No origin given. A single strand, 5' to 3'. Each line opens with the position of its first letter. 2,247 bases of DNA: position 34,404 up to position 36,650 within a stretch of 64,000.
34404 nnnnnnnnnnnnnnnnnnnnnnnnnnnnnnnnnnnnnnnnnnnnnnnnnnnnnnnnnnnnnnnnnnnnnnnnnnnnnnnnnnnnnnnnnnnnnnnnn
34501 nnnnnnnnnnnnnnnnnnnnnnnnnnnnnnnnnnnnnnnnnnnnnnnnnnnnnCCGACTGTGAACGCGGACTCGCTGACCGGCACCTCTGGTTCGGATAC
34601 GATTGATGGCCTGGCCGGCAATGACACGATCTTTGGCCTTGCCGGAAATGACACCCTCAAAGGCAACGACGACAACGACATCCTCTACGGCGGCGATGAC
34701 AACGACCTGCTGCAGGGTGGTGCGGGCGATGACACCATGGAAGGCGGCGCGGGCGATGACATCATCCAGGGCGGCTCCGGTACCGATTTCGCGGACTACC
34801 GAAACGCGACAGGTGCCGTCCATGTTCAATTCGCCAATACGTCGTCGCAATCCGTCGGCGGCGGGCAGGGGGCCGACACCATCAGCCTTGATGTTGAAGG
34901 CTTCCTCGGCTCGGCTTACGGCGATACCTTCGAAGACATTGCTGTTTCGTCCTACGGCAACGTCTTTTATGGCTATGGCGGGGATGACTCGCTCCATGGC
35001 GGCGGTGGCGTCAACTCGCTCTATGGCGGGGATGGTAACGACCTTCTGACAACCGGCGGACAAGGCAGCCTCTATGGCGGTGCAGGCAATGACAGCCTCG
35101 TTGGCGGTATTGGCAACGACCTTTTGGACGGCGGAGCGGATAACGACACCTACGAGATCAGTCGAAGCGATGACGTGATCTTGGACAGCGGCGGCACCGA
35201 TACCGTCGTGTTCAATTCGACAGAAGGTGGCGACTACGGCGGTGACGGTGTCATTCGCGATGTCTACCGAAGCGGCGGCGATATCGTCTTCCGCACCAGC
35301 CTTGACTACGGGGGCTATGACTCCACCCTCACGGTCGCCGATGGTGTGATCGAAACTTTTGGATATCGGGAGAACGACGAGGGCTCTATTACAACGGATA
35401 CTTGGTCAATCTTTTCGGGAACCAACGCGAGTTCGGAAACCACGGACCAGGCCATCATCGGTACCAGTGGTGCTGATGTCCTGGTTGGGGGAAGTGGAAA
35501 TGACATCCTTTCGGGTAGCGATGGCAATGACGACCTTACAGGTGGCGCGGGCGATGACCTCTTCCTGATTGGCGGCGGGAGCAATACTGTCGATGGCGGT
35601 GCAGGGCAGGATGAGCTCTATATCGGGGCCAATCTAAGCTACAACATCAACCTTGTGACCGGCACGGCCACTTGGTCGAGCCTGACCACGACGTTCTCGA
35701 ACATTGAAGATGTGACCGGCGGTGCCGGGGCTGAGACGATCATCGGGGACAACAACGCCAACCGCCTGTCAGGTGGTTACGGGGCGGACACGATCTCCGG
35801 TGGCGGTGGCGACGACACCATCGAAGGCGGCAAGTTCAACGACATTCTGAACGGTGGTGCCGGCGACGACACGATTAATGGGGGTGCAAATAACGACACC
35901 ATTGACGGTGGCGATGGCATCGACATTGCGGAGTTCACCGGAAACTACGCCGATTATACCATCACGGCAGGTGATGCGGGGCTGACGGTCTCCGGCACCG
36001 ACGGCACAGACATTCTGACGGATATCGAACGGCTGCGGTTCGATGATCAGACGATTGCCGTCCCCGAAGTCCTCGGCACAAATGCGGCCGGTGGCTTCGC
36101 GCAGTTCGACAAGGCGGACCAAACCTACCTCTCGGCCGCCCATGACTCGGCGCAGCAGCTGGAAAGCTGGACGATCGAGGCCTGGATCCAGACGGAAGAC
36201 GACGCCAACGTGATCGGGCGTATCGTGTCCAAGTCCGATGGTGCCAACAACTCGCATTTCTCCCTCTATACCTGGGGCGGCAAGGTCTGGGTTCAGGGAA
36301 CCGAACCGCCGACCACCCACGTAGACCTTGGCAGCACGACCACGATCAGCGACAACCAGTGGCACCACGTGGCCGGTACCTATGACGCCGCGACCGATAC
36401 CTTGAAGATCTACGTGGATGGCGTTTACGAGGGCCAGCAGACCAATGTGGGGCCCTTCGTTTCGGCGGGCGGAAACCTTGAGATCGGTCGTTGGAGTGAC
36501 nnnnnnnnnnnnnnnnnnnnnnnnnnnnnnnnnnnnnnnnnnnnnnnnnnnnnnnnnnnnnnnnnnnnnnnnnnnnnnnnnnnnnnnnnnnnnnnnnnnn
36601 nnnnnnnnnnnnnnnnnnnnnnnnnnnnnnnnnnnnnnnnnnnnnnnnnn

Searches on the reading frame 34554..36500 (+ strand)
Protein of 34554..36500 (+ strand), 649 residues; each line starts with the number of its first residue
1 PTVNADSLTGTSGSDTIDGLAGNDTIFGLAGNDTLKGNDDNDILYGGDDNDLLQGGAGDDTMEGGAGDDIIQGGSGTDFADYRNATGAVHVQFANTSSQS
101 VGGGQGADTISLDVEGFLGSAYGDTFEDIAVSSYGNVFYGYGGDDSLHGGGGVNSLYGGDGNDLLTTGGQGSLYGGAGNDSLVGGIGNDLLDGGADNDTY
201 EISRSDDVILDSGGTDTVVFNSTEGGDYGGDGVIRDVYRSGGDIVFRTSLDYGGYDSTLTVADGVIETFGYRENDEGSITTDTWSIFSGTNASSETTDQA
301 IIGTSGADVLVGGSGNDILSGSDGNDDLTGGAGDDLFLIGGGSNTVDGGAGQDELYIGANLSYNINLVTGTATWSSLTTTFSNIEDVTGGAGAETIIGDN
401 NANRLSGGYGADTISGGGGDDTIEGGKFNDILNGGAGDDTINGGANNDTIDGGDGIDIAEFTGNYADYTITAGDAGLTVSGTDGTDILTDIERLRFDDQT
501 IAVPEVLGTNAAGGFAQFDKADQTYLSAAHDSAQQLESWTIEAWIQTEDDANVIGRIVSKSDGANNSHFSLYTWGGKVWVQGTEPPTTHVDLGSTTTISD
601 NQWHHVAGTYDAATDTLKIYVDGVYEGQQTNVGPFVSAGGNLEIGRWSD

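Call 33: search_protein_families(library=ncbifam, proteins=[window:34554-36500:+], max_evalue=0.01)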
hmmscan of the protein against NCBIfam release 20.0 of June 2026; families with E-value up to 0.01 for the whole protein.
window:34554-36500:+ (649 aa): 8 families
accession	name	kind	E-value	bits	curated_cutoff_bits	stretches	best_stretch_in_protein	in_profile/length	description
NF046115.1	Ca_rpt_SMc04171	equivalog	1.3e-35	123.7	625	4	3-78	412-487/574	SMc04171 family calcium-binding repeat protein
NF033943.0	RTX_toxin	subfamily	1.9e-32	112.4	1000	4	6-110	688-790/930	RTX family hemolysin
NF033203.1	entero_EhxA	exception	1.8e-23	82.7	2000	4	296-381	745-826/997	enterohemolysin EhxA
NF050046.1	PueAB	exception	1.4e-21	76.5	670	3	305-362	367-424/616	polyurethane esterase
NF035945.1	Zn_serralysin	subfamily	3.9e-17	62.6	500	3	383-431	318-366/462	serralysin family metalloprotease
NF053766.1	ZapA_metallo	exception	1.1e-15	57.7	940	2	27-89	334-396/483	ZapA family metalloprotease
NF051884.1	ProteaseSapA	equivalog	1.6e-13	50.2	1200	1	425-504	326-409/644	protease SapA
NF052454.1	BtaGlycanEglC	equivalog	7.9e-12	44.8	700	0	40-80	99-139/459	endo-1,3-1,4-beta-glycanase EglC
